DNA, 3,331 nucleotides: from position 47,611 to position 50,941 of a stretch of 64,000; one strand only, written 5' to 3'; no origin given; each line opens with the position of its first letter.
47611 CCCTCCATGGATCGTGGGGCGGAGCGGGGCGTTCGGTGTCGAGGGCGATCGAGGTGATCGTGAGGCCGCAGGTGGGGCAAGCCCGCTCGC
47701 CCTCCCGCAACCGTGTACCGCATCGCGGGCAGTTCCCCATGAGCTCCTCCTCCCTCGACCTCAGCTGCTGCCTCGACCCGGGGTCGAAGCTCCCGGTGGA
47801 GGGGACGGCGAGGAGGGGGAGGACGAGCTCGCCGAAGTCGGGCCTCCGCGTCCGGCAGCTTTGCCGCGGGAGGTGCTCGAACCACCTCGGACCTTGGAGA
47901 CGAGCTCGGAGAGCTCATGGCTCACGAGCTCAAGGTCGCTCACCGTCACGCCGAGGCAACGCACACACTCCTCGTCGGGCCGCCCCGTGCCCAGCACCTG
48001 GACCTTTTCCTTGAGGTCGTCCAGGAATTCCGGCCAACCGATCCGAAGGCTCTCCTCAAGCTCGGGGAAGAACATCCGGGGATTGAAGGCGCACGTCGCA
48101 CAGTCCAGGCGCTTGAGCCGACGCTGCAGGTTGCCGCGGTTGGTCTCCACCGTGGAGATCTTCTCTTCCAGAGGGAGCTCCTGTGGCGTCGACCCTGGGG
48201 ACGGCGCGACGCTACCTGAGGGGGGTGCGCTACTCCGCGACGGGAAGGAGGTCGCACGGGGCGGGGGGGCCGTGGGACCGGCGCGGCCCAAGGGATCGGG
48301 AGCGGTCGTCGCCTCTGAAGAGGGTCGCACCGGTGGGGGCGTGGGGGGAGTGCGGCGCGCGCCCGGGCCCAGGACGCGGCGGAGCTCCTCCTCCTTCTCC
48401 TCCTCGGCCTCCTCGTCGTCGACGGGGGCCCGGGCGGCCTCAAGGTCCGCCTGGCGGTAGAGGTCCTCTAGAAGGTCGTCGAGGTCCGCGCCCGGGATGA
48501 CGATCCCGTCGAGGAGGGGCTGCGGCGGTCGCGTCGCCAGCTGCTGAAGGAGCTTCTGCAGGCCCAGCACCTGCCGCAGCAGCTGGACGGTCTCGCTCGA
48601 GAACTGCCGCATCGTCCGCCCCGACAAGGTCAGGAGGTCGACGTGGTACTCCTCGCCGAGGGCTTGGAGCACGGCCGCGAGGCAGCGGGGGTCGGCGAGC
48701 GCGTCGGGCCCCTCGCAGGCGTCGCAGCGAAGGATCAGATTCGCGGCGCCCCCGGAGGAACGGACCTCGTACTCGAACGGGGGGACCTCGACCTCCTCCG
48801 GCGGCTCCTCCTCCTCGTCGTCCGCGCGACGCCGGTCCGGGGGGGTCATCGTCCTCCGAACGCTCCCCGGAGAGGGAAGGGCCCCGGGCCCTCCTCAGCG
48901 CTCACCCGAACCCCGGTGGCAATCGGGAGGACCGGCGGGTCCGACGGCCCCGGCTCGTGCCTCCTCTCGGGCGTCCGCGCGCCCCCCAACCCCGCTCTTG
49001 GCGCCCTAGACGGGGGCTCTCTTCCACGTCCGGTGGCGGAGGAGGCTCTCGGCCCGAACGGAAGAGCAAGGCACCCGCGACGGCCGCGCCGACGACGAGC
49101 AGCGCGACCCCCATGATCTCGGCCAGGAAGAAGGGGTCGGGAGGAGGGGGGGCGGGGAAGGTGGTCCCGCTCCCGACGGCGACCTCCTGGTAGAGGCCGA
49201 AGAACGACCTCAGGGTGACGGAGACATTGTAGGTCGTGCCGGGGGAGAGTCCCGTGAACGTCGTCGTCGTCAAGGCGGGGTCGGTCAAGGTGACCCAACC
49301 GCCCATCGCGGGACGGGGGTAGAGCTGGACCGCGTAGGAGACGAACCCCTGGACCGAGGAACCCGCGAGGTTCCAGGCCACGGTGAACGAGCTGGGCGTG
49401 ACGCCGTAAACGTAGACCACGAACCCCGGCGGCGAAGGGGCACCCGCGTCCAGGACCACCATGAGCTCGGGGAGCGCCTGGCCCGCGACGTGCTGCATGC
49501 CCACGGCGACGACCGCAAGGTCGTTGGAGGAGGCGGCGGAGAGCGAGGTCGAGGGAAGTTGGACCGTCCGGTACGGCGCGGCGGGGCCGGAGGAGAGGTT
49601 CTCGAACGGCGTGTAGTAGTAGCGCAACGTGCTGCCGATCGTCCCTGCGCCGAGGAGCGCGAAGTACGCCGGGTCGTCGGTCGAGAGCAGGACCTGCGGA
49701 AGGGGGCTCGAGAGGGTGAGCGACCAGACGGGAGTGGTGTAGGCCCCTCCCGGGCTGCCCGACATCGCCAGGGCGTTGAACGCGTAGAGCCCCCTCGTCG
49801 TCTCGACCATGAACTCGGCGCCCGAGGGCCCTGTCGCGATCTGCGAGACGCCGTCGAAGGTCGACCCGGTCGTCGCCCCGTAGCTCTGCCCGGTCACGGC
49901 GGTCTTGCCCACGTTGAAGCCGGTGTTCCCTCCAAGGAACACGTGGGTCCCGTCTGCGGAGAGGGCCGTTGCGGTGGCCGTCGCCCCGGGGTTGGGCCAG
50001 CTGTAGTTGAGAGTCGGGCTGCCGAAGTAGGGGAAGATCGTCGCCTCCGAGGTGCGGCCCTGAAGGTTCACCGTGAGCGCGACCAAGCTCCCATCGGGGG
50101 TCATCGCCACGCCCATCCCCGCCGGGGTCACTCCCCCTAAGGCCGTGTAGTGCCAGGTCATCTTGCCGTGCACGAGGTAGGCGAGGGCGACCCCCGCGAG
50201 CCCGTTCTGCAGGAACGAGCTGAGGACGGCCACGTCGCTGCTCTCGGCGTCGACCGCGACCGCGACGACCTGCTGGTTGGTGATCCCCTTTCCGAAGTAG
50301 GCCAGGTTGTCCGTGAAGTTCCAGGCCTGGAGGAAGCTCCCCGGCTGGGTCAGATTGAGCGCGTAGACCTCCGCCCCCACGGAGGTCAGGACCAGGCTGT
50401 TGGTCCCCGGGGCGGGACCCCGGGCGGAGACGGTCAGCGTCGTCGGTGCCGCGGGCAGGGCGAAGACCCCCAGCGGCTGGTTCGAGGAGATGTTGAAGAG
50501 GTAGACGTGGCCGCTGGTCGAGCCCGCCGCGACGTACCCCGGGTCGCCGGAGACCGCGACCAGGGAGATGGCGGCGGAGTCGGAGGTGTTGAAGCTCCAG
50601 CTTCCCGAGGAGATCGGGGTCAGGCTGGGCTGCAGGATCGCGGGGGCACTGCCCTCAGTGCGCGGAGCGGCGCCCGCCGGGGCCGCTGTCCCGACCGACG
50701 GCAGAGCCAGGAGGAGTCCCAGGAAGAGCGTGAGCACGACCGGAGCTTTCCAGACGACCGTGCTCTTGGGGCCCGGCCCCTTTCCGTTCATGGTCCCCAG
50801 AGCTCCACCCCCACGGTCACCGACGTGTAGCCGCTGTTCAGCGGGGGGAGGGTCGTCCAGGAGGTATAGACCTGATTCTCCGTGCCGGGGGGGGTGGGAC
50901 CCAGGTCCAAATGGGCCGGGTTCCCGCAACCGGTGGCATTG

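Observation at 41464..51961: Archaeal type-IV-pilus-like operon with five pilin-like genes and unnamed accessory genes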

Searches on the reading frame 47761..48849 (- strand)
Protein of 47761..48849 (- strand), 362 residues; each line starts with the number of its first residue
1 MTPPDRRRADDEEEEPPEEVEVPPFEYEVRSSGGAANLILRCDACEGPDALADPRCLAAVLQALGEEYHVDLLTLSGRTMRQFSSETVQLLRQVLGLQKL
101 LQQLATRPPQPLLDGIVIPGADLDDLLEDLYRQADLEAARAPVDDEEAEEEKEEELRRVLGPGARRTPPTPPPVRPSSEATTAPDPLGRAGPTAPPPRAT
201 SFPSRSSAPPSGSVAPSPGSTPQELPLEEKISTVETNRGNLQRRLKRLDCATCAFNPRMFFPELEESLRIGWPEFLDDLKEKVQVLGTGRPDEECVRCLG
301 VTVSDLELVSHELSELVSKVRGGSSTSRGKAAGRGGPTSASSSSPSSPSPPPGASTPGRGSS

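Call 6: search_protein_families(library=pfam, proteins=[window:47761-48849:-], max_evalue=0.1)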
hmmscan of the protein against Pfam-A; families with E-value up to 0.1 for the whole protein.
window:47761-48849:- (362 aa): 0 families

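Call 7: search_protein_families(library=ncbifam, proteins=[window:47761-48849:-], max_evalue=0.1)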
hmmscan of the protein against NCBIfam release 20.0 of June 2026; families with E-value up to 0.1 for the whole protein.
window:47761-48849:- (362 aa): 0 families

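Call 37: find_homologous_proteins(query=A1, max_evalue=0.001)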
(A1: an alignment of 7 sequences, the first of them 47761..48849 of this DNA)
Query A1 (7 sequences) (362 aa, profile of the alignment): 6 proteins with E <= 0.001 among 8000 candidates.
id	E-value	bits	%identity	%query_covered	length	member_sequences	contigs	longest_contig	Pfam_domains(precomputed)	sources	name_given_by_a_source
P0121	5.5e-120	418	100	100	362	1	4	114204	-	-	-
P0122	1.5e-117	410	65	98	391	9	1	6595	-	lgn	-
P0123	2.9e-115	402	62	93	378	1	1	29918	-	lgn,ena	-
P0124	4.7e-113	395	62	93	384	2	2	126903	-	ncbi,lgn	-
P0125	1.8e-66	242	28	27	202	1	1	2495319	-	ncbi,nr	ncbi:MAG: hypothetical protein JSW28_03870 [Thermoplasmata archaeon]|nr:MAG: hypothetical protein JS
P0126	1.5e-53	200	31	27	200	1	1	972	-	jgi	jgi:hypothetical protein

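Call 59: search_protein_representatives(alignment_id=A3)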
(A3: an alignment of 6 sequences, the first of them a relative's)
Query: 6 sequences, 230 profile positions. Proteins with E-value up to 0.001 (for the whole library): 198; up to 1e-10: 108; up to 1e-30: 26. The best 150 are listed.
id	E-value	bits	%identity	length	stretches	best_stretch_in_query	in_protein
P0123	1.4e-103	361.6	-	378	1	2-230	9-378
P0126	4.7e-94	330.5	-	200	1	1-209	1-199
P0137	5.3e-54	199.4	-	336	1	10-205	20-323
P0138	3.4e-47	177.1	-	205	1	13-204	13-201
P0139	6.6e-44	166.4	-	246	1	13-206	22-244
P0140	1.1e-41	159.1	-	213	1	3-201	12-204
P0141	1.1e-40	155.8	-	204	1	11-206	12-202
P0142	2.2e-40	154.9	-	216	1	5-206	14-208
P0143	4.7e-40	153.8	-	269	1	5-216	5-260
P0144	8.8e-40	152.9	-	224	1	7-207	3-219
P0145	1.3e-39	152.3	-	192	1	17-206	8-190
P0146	3.7e-39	150.8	-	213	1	10-209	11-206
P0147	6.0e-38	146.9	-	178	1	18-206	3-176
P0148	6.1e-36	140.3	-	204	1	16-206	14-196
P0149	7.2e-35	136.8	-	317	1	16-201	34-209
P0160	2.7e-31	125.1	-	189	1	16-200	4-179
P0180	3.0e-23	98.8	-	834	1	13-223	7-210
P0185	3.6e-22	95.3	-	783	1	18-206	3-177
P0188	1.2e-21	93.5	-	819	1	5-200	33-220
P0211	1.3e-17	80.4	-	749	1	17-212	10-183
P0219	4.1e-16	75.4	-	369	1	30-201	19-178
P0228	3.2e-14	69.3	-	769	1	18-203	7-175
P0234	7.3e-13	64.8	-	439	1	34-221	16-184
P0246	2.6e-10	56.5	-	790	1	16-102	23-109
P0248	3.3e-10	56.1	-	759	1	31-201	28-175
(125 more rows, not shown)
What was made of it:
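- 198 family representatives, mostly 170-220 aa (call 59).
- Tried and rejected: The exhaustive HMM search (call 59) was needed for g4.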

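Call 60: search_protein_families(library=pfam, proteins=[P0180, P0185, P0188, P0211, P0228, P0246, P0248, P0234, P0219, P0149], max_evalue=0.001)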
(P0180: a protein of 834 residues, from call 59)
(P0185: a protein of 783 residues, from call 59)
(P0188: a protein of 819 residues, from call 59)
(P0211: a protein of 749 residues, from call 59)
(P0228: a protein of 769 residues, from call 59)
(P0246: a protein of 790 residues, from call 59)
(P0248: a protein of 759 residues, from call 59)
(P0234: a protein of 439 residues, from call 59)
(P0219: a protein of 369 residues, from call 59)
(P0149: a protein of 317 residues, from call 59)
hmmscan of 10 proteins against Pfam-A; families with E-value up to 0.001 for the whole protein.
P0180 (834 aa): 1 family
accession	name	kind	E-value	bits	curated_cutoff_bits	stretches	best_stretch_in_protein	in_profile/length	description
PF00437.27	T2SSE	-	4.2e-17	62.3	24.9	1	492-682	94-266/370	Type II/IV secretion system protein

P0185 (783 aa): 1 family
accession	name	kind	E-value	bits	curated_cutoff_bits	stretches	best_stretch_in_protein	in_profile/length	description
PF00437.27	T2SSE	-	7.1e-22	78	24.9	1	420-647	58-274/370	Type II/IV secretion system protein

P0188 (819 aa): 1 family
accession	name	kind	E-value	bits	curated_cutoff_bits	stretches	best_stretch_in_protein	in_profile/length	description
PF00437.27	T2SSE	-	1e-16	61.1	24.9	1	454-680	58-273/370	Type II/IV secretion system protein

P0211 (749 aa): 1 family
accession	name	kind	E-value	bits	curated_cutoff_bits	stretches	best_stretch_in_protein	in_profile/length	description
PF00437.27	T2SSE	-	9.7e-21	74.3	24.9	1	406-615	68-272/370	Type II/IV secretion system protein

P0228 (769 aa): 2 families
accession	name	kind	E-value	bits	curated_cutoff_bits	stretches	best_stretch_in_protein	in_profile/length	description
PF00437.27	T2SSE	-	1.2e-22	80.5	24.9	1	445-637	104-287/370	Type II/IV secretion system protein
PF13401.12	AAA_22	-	0.00079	20.2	27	0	483-548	4-64/130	AAA domain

P0246 (790 aa): 1 family
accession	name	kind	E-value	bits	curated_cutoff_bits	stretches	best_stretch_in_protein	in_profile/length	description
PF00437.27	T2SSE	-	2.5e-17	63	24.9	1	479-655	110-279/370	Type II/IV secretion system protein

P0248 (759 aa): 1 family
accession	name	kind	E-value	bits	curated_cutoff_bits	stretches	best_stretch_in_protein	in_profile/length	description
PF00437.27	T2SSE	-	1.9e-15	56.8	24.9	1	462-637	110-278/370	Type II/IV secretion system protein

P0234 (439 aa): 0 families

P0219 (369 aa): 0 families

P0149 (317 aa): 0 families
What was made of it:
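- Seven proteins of 749-834 aa carry the module N-terminal to T2SSE (call 60).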

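Call 62: list_cluster_members(proteins=[P0180, P0185, P0188, P0211, P0228, P0246, P0248, P0138, P0145, P0160])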
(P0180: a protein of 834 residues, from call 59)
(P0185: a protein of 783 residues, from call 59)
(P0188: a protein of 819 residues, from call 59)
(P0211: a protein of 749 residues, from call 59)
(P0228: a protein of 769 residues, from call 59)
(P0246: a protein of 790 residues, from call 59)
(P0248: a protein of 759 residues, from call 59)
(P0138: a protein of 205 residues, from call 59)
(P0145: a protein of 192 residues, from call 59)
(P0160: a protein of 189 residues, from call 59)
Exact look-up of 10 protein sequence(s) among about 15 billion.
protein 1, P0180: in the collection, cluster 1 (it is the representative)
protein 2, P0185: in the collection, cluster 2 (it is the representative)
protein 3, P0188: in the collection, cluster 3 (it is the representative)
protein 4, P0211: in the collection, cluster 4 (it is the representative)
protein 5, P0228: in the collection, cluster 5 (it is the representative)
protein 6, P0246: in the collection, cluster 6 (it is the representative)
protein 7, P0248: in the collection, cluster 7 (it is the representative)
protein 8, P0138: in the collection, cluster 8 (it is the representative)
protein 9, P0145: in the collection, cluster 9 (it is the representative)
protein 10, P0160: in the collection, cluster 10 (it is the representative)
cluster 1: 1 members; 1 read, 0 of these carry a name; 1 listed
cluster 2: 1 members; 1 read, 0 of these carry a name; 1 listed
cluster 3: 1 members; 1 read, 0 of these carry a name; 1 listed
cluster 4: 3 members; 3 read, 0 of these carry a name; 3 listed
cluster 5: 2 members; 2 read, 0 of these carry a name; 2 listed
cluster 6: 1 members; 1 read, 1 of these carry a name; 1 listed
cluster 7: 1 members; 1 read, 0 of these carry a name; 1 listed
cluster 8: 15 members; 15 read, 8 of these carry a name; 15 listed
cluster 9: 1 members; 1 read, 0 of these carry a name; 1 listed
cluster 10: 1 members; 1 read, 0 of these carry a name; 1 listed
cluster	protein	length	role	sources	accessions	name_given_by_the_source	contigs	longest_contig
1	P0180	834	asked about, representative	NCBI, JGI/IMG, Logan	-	-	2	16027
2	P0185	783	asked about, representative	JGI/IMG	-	-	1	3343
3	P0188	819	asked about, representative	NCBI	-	-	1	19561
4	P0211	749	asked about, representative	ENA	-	-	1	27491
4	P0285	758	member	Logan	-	-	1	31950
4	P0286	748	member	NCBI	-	-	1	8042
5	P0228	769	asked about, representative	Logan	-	-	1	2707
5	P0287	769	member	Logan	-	-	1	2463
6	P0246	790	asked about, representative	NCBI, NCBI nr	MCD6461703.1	MAG: type II/IV secretion system ATPase subunit, partial [Thermoplasmata archaeon] | type II/IV secretion system ATPase subunit [Thermoplasmata archaeon]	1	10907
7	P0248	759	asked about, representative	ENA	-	-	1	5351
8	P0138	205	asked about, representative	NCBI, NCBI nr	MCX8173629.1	MAG: hypothetical protein N3F63_03350 [Thermoplasmata archaeon] | hypothetical protein [Thermoplasmata archaeon]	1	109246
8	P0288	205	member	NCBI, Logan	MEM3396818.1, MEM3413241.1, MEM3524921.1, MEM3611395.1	MAG: hypothetical protein QW620_04625 [Thermoplasmata archaeon]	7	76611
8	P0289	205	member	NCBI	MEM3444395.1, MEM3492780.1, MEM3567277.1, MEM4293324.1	MAG: hypothetical protein QXJ27_04065 [Thermoplasmata archaeon]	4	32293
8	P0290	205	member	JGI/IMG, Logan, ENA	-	hypothetical protein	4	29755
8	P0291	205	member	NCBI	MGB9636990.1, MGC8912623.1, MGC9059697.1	MAG: hypothetical protein ACPL1Y_07060 [Thermoplasmata archaeon]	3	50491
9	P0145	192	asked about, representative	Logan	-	-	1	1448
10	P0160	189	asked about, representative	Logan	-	-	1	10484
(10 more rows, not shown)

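Call 72: predict_structure(alignment_id=A5)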
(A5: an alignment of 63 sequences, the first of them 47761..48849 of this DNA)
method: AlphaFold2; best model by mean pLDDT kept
length: 362 residues; sequences in the alignment: 63
mean_pLDDT: 77.7   pTM: 0.63
mean pLDDT of the five models: 77.7, 76.7, 74.6, 73.5, 72.8
residues with pLDDT >= 90: 160; 70-90: 74; 50-70: 82; < 50: 46
segments of 3 or more residues with pLDDT < 50: 1-3, 176-184, 186-192, 197-209, 211-213, 341-344
pLDDT, mean of each block of 10 residues (from residue 1): 51 81 97 97 93 95 97 95 96 97 89 66 86 89 72 88 61 51 46 46 42 52 83 90 73 90 96 95 92 85 96 95 65 53 50 54 48
secondary structure, 60 per line:
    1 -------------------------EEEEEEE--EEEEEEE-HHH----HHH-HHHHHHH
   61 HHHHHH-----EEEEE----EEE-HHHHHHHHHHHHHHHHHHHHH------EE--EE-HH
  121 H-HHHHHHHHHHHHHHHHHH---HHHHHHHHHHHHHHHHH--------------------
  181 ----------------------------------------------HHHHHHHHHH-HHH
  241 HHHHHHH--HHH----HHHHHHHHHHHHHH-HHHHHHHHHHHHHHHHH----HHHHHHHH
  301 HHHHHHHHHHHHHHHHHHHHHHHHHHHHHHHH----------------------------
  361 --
elements in order: E26-32 E35-41 H54-66 E72-76 E81-83 H85-105 H123-140 H144-160 H227-236 H238-247 H257-270 H272-288 H293-332
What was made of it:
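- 47761..48849 (-): g4: 362-aa acidic cytoplasmic protein. Two conserved Cys-bearing domains (C42, C45, C56 and C250, C253, C295, C298) are split by a disordered acidic/Pro-rich insert. It is a detached ATPase N-terminal module. AF2 model with pLDDT above 90 in both domains (call 72).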

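Call 75: fold_search(model_id=the predicted structure, library=pdb)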
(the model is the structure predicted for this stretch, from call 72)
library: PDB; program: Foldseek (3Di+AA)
matches with E <= 10: 251; with E <= 0.001: 0
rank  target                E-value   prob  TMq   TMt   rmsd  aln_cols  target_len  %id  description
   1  2ob0_C                6.3e-01  0.66  0.11  0.22   4.1        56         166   18  Human MAK3 homolog in complex with Acetyl-CoA (released 2006-12-26)
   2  5a2q_D                6.6e-01  0.15  0.10  0.15  13.7        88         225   24  Structure of the HCV IRES bound to the human ribosome (released 2015-07-15)
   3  7oyc_D2               6.6e-01  0.13  0.10  0.15  13.6        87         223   16  Cryo-EM structure of the Xenopus egg 80S ribosome (released 2022-07-20)
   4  6wfg_C                8.8e-01  0.57  0.12  0.25   4.4        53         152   19  Crystal structure of human Naa50 in complex with an inhibitor (compound 3) identified using DNA encoded library techno (released 2020-07-01)
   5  7qiy_D                1.0e+00  0.14  0.10  0.15  13.6        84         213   20  Specific features and methylation sites of a plant ribosome. 40S head ribosomal subunit. (released 2022-06-15)
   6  9kkf_SD               1.0e+00  0.11  0.10  0.15  13.7        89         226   25  Structure of the human 40S ribosome complexed with HCV IRES and eIF3 (released 2025-12-03)
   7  9mr4_w                1.1e+00  0.13  0.10  0.15  13.1        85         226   21  NAC: Ribosome nascent chain complex(Oxa1L) (released 2025-08-20)
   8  2p0w_B                1.1e+00  0.12  0.10  0.12  13.7       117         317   14  Human histone acetyltransferase 1 (HAT1) (released 2007-03-13)
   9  5cet                  1.2e+00  0.18  0.10  0.11   5.1        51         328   10  Crystal structure of Rv2837c (released 2015-12-23)
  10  1k23_A                1.2e+00  0.14  0.13  0.15  16.7       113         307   12  Inorganic Pyrophosphatase (Family II) from Bacillus subtilis (released 2001-10-31)
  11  9bln_Z                1.2e+00  0.10  0.10  0.14  13.6        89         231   19  The structure of human Pdcd4 bound to the 40S-eIF4A-eIF3-eIF1 complex (released 2024-09-04)
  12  8t8p_A                1.3e+00  0.10  0.12  0.15   8.2        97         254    9  33-mer FliF MS-ring from Salmonella (released 2024-02-28)
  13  6wf3_A                1.4e+00  0.41  0.11  0.23   4.7        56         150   14  Crystal structure of human Naa50 in complex with a cofactor derived inhibitor (compound 1) (released 2020-07-01)
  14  3shp_B                1.4e+00  0.11  0.11  0.19   7.1        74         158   14  Crystal structure of putative acetyltransferase from Sphaerobacter thermophilus DSM 20745 (released 2011-07-06)
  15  8g5y_SD               1.4e+00  0.10  0.09  0.14  13.7        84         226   19  mRNA decoding in human is kinetically and structurally distinct from bacteria (IC state) (released 2023-04-19)
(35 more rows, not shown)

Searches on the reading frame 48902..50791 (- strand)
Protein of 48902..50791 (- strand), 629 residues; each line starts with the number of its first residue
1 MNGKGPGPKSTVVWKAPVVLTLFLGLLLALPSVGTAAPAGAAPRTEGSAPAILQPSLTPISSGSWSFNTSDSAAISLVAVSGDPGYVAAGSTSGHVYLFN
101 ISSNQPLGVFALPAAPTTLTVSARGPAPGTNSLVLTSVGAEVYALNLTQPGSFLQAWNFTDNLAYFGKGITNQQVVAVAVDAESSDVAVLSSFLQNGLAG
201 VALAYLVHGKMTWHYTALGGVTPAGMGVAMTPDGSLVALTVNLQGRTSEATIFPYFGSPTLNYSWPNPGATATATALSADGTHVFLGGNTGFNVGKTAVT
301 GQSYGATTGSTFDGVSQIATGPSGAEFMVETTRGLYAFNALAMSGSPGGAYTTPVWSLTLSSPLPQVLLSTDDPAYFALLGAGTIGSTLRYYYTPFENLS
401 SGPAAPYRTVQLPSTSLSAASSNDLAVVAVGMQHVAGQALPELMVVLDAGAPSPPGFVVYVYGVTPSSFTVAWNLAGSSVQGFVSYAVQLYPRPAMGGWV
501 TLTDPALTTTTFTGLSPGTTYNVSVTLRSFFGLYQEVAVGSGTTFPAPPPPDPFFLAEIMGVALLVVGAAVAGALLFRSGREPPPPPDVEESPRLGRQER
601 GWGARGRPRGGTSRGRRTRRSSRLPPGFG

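Call 6: search_protein_families(library=pfam, proteins=[window:48902-50791:-], max_evalue=0.1)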
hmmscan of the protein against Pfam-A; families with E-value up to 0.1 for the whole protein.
window:48902-50791:- (629 aa): 4 families
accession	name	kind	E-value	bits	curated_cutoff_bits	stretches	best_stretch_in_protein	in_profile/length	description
PF00041.27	fn3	-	1.3e-08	35.3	25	1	454-528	2-69/84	Fibronectin type III domain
PF16656.11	Pur_ac_phosph_N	-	0.001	20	30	1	459-526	6-79/93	Purple acid Phosphatase, N-terminal domain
PF18614.7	RNase_II_C_S1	-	0.022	15.1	26.6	1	497-526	14-45/59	RNase II-type exonuclease C-terminal S1 domain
PF24817.1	WD40_WDHD1_1st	-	0.041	13.5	109.9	1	71-107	221-257/291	WDHD1 first WD40 domain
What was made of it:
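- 48902..50791 (-): g3: 629-aa surface protein with an N-terminal Sec-type hydrophobic segment, propeller-like blades, an FN3 domain (aa 454-528), a C-terminal TM (aa 559-577) and an Arg-rich tail. Pfam fn3 1.3e-8 (call 6).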

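Call 7: search_protein_families(library=ncbifam, proteins=[window:48902-50791:-], max_evalue=0.1)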
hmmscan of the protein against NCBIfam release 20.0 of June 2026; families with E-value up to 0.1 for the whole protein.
window:48902-50791:- (629 aa): 0 families

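Call 71: search_solved_structures(query=window:48902-50791:-, max_evalue=1)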
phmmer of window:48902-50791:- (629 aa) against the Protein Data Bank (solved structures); distinct sequences matched with E-value up to 1: 49.
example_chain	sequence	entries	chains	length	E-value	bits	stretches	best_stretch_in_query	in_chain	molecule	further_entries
6tji_A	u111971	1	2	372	7.5e-12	47.5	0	57-101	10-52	Cake10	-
6tjh_A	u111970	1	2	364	3.4e-11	45.3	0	58-101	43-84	Cake9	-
6tjg_A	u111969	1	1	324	1.9e-10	42.8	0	58-101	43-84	Cake8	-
6tjf_A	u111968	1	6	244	1.4e-08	36.6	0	58-101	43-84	Cake6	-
6tje_A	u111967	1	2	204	1.6e-07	33.1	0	58-102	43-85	Cake5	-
6tjd_A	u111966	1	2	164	2.3e-06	29.3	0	58-102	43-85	Cake4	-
7y8s_A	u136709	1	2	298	4.4e-05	25.1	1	427-533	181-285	Dscam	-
6tjc_A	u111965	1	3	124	6.3e-05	24.6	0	58-102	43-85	Cake3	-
7y6e_A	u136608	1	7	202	9.1e-05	24.1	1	425-533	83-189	Dscam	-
3r8q_A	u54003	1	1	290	0.00047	21.7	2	445-525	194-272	Fibronectin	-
1fnh_A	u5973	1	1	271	0.00052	21.6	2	445-525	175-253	PROTEIN (FIBRONECTIN)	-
6pog_A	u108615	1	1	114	0.0023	19.4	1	450-542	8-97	Roundabout homolog 3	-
6pol_A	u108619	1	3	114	0.003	19.1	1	449-535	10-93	Roundabout homolog 3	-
6tjb_A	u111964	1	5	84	0.0052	18.3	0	58-100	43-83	Cake2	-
5oql_O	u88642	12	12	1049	0.0065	17.9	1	62-110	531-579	Putative U3 snoRNP protein | Utp21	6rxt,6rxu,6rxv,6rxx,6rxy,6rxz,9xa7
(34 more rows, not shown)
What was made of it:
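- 48902..50791 (-): PDB 'Cake' designed propellers, summed E 7.5e-12, and fibronectin/Dscam FN3 (call 71).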
